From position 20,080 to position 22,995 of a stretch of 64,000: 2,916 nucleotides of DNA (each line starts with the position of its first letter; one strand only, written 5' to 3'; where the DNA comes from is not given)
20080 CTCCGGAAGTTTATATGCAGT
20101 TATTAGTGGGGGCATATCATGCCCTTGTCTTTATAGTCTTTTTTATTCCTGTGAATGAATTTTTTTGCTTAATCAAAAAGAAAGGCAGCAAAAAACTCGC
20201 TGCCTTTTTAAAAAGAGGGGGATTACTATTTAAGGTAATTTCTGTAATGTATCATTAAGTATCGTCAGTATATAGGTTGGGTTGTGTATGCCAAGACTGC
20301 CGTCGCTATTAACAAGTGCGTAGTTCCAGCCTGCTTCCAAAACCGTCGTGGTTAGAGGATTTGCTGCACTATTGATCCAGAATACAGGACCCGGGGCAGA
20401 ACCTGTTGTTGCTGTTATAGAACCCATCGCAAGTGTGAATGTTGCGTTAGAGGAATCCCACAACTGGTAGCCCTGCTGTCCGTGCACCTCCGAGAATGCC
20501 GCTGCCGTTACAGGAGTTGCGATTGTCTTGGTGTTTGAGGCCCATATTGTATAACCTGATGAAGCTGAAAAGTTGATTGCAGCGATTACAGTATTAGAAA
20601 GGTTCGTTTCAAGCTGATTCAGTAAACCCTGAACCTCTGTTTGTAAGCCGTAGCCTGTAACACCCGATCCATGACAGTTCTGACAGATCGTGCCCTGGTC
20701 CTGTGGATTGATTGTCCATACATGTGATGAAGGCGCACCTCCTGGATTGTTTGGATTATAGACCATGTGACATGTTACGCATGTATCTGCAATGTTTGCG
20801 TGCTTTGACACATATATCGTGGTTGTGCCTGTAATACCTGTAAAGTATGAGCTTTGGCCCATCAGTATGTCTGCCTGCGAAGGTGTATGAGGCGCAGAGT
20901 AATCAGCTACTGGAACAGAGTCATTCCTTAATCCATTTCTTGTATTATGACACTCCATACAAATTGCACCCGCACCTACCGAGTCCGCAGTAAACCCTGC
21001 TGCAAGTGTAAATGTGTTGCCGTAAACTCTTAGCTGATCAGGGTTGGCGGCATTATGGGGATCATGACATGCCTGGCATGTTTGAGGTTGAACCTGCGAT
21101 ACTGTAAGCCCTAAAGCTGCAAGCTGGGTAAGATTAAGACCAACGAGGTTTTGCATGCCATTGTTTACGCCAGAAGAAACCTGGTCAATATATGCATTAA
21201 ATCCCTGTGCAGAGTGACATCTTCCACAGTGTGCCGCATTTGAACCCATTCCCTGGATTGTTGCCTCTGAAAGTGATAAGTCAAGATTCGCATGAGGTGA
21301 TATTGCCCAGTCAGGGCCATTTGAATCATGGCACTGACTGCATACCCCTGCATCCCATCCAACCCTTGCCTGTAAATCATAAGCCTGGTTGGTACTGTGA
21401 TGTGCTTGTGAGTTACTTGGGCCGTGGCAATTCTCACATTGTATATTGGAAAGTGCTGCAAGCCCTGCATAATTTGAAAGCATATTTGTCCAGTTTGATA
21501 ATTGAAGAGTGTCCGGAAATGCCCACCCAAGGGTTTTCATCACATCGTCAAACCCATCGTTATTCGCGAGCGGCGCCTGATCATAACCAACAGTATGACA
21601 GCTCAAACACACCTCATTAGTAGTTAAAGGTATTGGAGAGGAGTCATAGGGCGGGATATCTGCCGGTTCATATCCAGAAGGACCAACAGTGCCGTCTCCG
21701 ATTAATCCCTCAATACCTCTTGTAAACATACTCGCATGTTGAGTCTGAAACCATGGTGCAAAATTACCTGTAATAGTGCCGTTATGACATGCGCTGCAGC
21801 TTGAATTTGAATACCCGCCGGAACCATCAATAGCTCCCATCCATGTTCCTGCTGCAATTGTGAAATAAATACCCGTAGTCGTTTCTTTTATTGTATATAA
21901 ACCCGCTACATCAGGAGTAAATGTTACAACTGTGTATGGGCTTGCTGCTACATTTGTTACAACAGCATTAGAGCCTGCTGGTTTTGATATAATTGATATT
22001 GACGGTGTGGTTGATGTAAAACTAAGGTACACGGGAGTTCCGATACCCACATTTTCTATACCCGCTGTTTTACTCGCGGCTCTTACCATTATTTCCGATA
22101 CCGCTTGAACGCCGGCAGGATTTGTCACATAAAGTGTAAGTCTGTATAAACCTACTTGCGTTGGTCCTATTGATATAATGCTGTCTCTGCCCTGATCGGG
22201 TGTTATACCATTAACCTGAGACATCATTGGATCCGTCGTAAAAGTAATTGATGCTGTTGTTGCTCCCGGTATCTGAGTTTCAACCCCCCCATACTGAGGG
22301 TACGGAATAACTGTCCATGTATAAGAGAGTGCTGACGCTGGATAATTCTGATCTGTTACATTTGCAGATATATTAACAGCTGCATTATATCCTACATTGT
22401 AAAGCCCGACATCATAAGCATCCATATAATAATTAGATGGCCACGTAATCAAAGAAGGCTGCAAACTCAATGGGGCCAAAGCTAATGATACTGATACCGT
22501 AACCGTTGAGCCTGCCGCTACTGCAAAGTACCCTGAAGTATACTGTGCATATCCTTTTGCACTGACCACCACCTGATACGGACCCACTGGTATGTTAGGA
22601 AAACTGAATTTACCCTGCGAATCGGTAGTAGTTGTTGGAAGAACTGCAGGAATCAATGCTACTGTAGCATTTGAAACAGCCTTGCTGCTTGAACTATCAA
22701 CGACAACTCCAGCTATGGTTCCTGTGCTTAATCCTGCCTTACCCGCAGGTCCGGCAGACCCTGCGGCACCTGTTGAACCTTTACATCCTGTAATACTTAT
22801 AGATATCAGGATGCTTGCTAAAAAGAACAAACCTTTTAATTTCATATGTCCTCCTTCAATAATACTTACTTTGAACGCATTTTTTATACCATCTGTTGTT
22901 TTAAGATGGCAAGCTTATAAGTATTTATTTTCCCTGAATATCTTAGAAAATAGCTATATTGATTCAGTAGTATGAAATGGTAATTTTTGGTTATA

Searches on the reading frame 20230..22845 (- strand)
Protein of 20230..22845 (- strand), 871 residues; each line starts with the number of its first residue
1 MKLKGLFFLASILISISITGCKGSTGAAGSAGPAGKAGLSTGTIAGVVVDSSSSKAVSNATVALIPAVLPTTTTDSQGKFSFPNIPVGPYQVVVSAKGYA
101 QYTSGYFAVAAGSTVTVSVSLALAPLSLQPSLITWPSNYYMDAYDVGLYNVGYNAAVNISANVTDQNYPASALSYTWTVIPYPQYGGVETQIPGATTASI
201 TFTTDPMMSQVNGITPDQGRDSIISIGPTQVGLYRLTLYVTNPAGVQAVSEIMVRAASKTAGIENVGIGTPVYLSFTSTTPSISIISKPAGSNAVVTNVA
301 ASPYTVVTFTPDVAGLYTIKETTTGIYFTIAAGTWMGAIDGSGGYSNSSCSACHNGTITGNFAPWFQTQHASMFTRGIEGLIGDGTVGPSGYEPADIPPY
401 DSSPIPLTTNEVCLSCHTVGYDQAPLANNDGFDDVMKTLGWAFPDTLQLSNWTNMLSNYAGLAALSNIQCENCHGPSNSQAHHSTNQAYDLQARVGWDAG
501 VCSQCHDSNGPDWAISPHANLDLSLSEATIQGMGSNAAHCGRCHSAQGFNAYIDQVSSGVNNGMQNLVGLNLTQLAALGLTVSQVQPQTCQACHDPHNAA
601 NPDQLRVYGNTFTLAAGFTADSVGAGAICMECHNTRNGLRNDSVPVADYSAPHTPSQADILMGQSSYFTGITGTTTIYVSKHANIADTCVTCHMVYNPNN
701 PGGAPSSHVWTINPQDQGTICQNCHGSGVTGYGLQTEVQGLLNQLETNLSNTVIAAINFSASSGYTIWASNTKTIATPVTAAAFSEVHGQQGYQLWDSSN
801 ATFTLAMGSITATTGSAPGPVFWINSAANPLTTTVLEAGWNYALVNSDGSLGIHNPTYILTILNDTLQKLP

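Call 4: search_protein_families(library=pfam, proteins=[window:20230-22845:-], max_evalue=0.01)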
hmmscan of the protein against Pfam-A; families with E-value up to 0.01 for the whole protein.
window:20230-22845:- (871 aa): 14 families
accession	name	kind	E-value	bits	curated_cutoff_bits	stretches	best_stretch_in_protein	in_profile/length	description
PF13620.12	CarboxypepD_reg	-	1.2e-16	61.3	32.3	1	43-121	1-81/82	Carboxypeptidase regulatory-like domain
PF14522.11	Cytochrome_C7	-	8.4e-14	51.6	24.8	3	466-545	12-67/67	Cytochrome c7 and related cytochrome c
PF13715.12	CarbopepD_reg_2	-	1.7e-09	38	32.2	1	44-104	1-60/88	CarboxypepD_reg-like domain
PF09699.15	Paired_CXXCH_1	-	3.5e-09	36.6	20.6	1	586-635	5-38/41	Doubled CXXCH motif (Paired_CXXCH_1)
PF22113.1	Mtrc-MtrF_II-IV_dom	-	1.2e-07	31.9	30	2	411-548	29-167/176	Outer membrane cytochrome MtrC/MtrF-like, domains II/IV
PF13435.11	Cytochrome_C554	-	3.5e-06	28.3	20.8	0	462-475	71-84/84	Cytochrome c554 and c-prime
PF14537.11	Cytochrom_c3_2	-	6.5e-06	27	25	0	467-546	6-66/79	Cytochrome c3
PF17210.9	SdrD_B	-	0.00011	22.8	29.7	1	53-101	20-71/112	SdrD B-like domain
PF17802.7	SpaA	-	0.00035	21.1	23.1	1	49-117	8-85/91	Prealbumin-like fold domain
PF14686.12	fn3_3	-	0.00036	20.7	24.4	1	71-116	28-74/75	Polysaccharide lyase family 4, domain II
PF13442.11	Cytochrome_CBB3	-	0.0014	19.4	27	0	345-369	10-30/68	Cytochrome C oxidase, cbb3-type, subunit III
PF02335.20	Cytochrom_C552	-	0.0017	17.8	24.1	0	680-726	238-283/438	Cytochrome c552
PF08308.17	PEGA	-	0.0068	16.7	20.8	0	84-121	31-67/71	PEGA domain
PF07495.19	Y_Y_Y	-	0.0099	16.2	26.6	0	73-97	23-47/65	Y_Y_Y domain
